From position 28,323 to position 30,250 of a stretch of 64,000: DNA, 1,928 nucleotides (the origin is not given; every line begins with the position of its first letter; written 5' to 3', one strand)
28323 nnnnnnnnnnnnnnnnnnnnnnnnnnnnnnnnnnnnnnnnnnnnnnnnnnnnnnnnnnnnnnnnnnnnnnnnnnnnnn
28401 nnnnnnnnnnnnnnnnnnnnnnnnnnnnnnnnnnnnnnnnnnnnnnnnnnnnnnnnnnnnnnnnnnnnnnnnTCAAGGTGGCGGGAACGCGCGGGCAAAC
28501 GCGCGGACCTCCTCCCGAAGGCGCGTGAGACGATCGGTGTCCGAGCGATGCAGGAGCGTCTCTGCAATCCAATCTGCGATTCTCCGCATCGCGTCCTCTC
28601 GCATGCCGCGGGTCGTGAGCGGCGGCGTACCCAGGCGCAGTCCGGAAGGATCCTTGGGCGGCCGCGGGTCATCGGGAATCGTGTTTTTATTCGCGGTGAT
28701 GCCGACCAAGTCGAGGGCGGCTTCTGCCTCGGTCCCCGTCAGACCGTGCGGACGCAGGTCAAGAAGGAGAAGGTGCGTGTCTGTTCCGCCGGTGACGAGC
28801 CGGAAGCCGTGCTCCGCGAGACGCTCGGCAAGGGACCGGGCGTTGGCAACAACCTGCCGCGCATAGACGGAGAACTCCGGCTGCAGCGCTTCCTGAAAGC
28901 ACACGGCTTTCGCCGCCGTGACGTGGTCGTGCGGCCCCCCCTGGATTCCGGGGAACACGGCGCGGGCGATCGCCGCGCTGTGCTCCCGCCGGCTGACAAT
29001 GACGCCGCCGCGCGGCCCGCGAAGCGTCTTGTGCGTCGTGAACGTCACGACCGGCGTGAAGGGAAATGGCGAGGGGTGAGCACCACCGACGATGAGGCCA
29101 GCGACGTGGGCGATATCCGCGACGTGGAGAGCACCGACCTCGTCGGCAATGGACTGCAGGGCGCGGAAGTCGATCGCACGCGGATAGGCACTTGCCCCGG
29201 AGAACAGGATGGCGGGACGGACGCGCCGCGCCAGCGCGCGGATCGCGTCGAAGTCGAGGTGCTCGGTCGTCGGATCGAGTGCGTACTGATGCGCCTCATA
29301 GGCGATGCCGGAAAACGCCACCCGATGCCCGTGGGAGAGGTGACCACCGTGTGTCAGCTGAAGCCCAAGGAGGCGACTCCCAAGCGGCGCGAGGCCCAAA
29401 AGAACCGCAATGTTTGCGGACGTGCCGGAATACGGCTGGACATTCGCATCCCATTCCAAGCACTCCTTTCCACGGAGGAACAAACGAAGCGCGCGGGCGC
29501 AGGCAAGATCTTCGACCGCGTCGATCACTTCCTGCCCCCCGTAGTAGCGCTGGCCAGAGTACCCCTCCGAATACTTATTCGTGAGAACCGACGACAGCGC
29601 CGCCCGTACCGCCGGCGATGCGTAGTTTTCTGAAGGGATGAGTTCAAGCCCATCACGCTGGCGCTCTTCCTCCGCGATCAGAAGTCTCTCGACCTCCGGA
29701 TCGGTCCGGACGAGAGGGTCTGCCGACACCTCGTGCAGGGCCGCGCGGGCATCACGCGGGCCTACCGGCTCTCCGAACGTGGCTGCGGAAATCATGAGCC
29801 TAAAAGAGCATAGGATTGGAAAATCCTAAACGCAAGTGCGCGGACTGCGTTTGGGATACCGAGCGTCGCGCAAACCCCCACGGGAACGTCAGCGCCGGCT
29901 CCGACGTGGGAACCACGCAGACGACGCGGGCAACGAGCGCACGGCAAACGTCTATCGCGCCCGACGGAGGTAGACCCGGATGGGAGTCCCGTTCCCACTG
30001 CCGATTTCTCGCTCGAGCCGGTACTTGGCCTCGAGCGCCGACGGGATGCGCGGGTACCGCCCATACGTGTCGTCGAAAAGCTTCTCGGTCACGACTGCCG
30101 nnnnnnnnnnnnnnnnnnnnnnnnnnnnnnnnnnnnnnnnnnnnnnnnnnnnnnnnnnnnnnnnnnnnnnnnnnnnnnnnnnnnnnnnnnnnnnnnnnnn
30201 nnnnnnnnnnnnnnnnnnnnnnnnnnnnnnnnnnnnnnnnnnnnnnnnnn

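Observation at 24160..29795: glyA-folD co-transcribed with a sugar N-formyltransferase and a 4-aminotransferase (built-in formyl-THF supply)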

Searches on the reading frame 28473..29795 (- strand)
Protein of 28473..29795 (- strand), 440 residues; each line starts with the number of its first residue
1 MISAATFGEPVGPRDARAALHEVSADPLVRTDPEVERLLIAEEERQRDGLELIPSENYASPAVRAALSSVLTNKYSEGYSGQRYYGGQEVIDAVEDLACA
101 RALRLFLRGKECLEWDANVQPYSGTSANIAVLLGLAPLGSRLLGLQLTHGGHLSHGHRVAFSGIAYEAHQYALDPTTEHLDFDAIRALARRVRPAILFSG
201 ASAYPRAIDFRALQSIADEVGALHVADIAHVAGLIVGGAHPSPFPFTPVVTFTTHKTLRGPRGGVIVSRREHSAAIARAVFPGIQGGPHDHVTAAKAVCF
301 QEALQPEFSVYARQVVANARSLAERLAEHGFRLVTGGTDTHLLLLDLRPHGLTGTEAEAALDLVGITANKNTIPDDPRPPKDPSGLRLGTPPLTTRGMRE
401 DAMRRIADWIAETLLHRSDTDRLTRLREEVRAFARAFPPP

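Call 4: search_protein_families(library=pfam, proteins=[window:28473-29795:-])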
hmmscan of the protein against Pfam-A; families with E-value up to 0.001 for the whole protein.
window:28473-29795:- (440 aa): 1 family
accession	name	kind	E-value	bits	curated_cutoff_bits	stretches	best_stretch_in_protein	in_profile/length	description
PF00464.25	SHMT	-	3.2e-142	474.3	27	1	29-410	2-399/399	Serine hydroxymethyltransferase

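Call 5: search_protein_families(library=ncbifam, proteins=[window:28473-29795:-])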
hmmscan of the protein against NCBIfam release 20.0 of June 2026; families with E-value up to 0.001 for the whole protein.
window:28473-29795:- (440 aa): 4 families
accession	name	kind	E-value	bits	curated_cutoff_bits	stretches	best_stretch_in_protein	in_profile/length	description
NF000586.1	PRK00011.1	subfamily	9.4e-156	518.6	335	1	32-438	1-402/404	serine hydroxymethyltransferase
NF010094.0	PRK13580.1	equivalog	2.5e-122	409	735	2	140-416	169-447/496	glycine hydroxymethyltransferase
TIGR04506.1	F_threo_transal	equivalog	5.7e-30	104.6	650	1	35-426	6-393/609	fluorothreonine transaldolase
TIGR04427.1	PLP_DesI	equivalog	0.00026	20.2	650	1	172-280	118-224/390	dTDP-4-dehydro-6-deoxyglucose aminotransferase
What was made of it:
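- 28473..29795 (-): glyA, serine hydroxymethyltransferase (440 aa). Pfam SHMT E=3e-142 and NF000586 519 bits against a cut-off of 335 (calls 4, 5).
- Checked: SHMT, 29795..28473: Pfam SHMT E=3e-142; NCBIfam NF000586 scores 519 bits against a cut-off of 335 (calls 4, 5).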

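Call 20: find_homologous_proteins(query=window:28473-29795:-, max_evalue=1e-30)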
Query window:28473-29795:- (440 aa): 8000 proteins with E <= 1e-30 among 8000 candidates; the best 120 are listed.
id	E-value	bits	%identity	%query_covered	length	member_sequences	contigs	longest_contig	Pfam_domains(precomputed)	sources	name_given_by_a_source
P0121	1.3e-289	978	100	100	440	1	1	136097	PF00464.26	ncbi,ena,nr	ncbi:MAG: glycine hydroxymethyltransferase [Parcubacteria group bacterium Gr01-1014_38]|nr:MAG: glyc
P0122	4.0e-192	657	72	90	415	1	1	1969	PF00464.26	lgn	-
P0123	5.2e-192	656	71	93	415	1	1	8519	PF00464.26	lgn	-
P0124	2.4e-188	644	71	93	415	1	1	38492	PF00464.26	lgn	-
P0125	3.5e-185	634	70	94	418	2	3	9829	PF00464.26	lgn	-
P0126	9.7e-185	633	70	94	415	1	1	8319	PF00464.26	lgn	-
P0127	1.1e-181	623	70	93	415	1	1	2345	PF00464.26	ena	-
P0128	3.1e-181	621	68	93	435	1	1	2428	PF00464.26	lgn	-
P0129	1.2e-179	616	68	93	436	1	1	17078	PF00464.26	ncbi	-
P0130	5.6e-179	614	69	93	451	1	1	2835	PF00464.26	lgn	-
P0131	8.4e-169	580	66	93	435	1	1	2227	PF00464.26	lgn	-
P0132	5.9e-160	551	61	94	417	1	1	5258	PF00464.26,PF00155.28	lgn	-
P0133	1.8e-150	520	60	94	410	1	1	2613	PF00464.26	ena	-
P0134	1.9e-144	500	57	93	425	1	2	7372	PF00464.26,PF00155.28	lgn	-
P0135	4.8e-144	498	56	94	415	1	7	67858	PF00464.26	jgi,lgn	jgi:glycine hydroxymethyltransferase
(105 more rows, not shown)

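Call 21: find_encoding_contigs(protein=P0124, flank=10000, max_places=3)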
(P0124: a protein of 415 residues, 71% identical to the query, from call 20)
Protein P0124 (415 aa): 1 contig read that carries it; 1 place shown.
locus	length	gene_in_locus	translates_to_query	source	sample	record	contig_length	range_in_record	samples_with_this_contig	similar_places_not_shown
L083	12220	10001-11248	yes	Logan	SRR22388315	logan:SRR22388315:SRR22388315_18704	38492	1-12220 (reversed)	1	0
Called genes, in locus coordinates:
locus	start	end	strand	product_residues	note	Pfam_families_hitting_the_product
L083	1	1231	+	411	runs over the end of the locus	PF01041:DegT_DnrJ_EryC1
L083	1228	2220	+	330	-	PF01370:Epimerase, PF02719:Polysacc_synt_2 (faint), PF01073:3Beta_HSD, PF07993:NAD_binding_4 (weak), PF13460:NAD_binding_10, PF16363:GDP_Man_Dehyd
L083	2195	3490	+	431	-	PF00534:Glycos_transf_1, PF13692:Glyco_trans_1_4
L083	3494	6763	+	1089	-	-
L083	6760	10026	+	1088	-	-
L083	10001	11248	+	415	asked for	PF00464:SHMT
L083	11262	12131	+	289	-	PF00763:THF_DHG_CYH, PF02882:THF_DHG_CYH_C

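Call 22: find_encoding_contigs(protein=P0129, flank=10000, max_places=3)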
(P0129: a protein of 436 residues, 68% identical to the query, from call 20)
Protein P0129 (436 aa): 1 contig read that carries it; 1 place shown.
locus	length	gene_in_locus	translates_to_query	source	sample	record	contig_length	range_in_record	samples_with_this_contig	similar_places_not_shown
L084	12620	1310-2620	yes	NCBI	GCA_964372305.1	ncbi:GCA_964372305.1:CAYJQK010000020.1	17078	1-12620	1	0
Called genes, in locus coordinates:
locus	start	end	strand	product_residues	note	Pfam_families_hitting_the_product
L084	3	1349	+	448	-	?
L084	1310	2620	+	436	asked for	PF00464:SHMT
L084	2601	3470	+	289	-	PF00763:THF_DHG_CYH, PF02882:THF_DHG_CYH_C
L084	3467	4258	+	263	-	PF05050:Methyltransf_21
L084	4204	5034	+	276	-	PF03269:DUF268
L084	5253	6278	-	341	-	PF00535:Glycos_transf_2, PF13641:Glyco_tranf_2_3 (faint)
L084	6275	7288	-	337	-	PF01370:Epimerase, PF04321:RmlD_sub_bind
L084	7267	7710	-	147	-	PF00908:dTDP_sugar_isom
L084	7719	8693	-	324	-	PF01073:3Beta_HSD (weak), PF01370:Epimerase, PF04321:RmlD_sub_bind, PF16363:GDP_Man_Dehyd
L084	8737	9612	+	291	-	PF00535:Glycos_transf_2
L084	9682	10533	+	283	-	PF00483:NTP_transferase, PF12804:NTP_transf_3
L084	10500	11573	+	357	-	PF01073:3Beta_HSD, PF01370:Epimerase, PF02719:Polysacc_synt_2, PF04321:RmlD_sub_bind, PF07993:NAD_binding_4, PF16363:GDP_Man_Dehyd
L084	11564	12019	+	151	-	PF00908:dTDP_sugar_isom, PF14667:Polysacc_synt_C (weak)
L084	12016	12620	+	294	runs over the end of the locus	PF01370:Epimerase, PF02719:Polysacc_synt_2 (faint), PF04321:RmlD_sub_bind, PF16363:GDP_Man_Dehyd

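Call 23: list_cluster_members(proteins=[P0129, P0121, P0001])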
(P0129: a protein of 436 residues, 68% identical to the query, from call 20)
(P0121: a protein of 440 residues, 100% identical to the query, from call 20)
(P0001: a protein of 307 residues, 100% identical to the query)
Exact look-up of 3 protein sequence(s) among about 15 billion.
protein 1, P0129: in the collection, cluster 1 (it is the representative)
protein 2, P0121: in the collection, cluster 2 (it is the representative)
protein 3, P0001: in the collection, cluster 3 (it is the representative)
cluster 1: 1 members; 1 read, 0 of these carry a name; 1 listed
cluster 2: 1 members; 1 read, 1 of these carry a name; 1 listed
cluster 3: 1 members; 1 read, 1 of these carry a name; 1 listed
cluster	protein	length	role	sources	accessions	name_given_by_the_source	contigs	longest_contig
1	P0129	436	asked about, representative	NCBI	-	-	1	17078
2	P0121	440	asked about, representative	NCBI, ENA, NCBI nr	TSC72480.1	MAG: glycine hydroxymethyltransferase [Parcubacteria group bacterium Gr01-1014_38]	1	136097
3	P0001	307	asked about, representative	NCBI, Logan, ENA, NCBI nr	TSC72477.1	MAG: methionyl-tRNA formyltransferase-like protein [Parcubacteria group bacterium ...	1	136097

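Call 24: find_encoding_contigs(protein=P0125, flank=10000, max_places=3)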
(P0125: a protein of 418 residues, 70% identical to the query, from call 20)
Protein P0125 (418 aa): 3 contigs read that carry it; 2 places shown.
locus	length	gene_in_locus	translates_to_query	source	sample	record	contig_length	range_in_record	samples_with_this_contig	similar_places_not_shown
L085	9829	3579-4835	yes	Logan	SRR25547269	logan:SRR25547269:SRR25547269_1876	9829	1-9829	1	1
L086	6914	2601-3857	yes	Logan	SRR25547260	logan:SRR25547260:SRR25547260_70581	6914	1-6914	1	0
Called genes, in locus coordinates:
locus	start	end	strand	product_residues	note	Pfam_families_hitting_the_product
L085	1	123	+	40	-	?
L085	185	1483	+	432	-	PF00270:DEAD, PF00271:Helicase_C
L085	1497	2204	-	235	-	PF05050:Methyltransf_21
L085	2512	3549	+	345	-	PF02129:Peptidase_S15 (faint), PF20434:BD-FAE (weak), PF00561:Abhydrolase_1, PF12146:Hydrolase_4, PF12697:Abhydrolase_6, PF00326:Peptidase_S9, PF01738:DLH, PF07859:Abhydrolase_3, +1 more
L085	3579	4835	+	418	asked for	PF00464:SHMT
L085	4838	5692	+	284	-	PF00763:THF_DHG_CYH, PF02882:THF_DHG_CYH_C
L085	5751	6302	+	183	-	PF01625:PMSR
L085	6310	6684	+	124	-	PF01641:SelR, PF24046:At4g08330 (faint)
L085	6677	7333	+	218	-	PF09335:VTT_dom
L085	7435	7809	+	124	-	PF08570:DUF1761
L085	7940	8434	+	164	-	-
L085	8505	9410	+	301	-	PF00140:Sigma70_r1_2, PF04542:Sigma70_r2, PF04539:Sigma70_r3, PF04545:Sigma70_r4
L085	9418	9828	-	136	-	?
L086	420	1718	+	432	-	PF00270:DEAD, PF00271:Helicase_C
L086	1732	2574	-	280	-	PF05050:Methyltransf_21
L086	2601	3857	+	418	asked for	PF00464:SHMT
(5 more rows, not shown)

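Call 25: find_encoding_contigs(protein=P0123, flank=10000, max_places=3)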
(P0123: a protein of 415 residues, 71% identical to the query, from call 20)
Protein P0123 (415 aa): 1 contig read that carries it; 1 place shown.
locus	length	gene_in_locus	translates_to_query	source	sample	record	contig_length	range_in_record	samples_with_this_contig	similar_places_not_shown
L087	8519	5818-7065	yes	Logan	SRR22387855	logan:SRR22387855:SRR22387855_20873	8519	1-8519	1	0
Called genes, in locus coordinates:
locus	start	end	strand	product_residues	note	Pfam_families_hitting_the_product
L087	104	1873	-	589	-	-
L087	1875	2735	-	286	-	PF00535:Glycos_transf_2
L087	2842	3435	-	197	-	-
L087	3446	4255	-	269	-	PF04234:CopC, PF13473:Cupredoxin_1 (weak), PF00127:Copper-bind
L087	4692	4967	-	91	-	-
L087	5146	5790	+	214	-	PF09335:VTT_dom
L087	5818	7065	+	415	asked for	PF00464:SHMT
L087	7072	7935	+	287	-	PF00763:THF_DHG_CYH, PF02882:THF_DHG_CYH_C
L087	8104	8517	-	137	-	?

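Call 56: find_encoding_contigs(protein=P0126, flank=10000, max_places=3)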
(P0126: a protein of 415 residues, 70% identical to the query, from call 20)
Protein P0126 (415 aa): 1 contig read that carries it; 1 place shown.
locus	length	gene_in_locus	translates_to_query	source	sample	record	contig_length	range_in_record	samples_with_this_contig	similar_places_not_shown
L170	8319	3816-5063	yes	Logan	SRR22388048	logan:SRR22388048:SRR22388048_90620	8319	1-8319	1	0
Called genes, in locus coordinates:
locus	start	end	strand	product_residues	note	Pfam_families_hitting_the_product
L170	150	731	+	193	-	PF02525:Flavodoxin_2, PF03358:FMN_red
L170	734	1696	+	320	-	-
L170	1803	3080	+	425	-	-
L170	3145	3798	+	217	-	PF09335:VTT_dom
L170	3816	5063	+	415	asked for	PF00464:SHMT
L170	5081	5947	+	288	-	PF00763:THF_DHG_CYH, PF02882:THF_DHG_CYH_C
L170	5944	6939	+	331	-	PF00535:Glycos_transf_2, PF13641:Glyco_tranf_2_3, PF13632:Glyco_trans_2_3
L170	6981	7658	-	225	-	PF01797:Y1_Tnp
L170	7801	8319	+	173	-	?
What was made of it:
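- glyA-folD is adjacent in all six related contigs, but in varying contexts: calls 21, 22, 24, 25, 56. In four of the seven contexts (the window plus six relatives), glyA-folD abuts glycan genes (calls 21, 22, 56).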

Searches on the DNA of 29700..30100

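Call 64: search_rna_families(source=window, start=29700, end=30100, threshold=evalue, max_evalue=1)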
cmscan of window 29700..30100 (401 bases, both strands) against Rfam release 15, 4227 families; matches with E-value up to 1: 1.
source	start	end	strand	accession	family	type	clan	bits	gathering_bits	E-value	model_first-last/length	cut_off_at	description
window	29736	29814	+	RF02133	HOXB13-AS1_2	Gene; lncRNA;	-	15.4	40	0.31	1-81/81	no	HOXB13 antisense RNA 1 conserved region 2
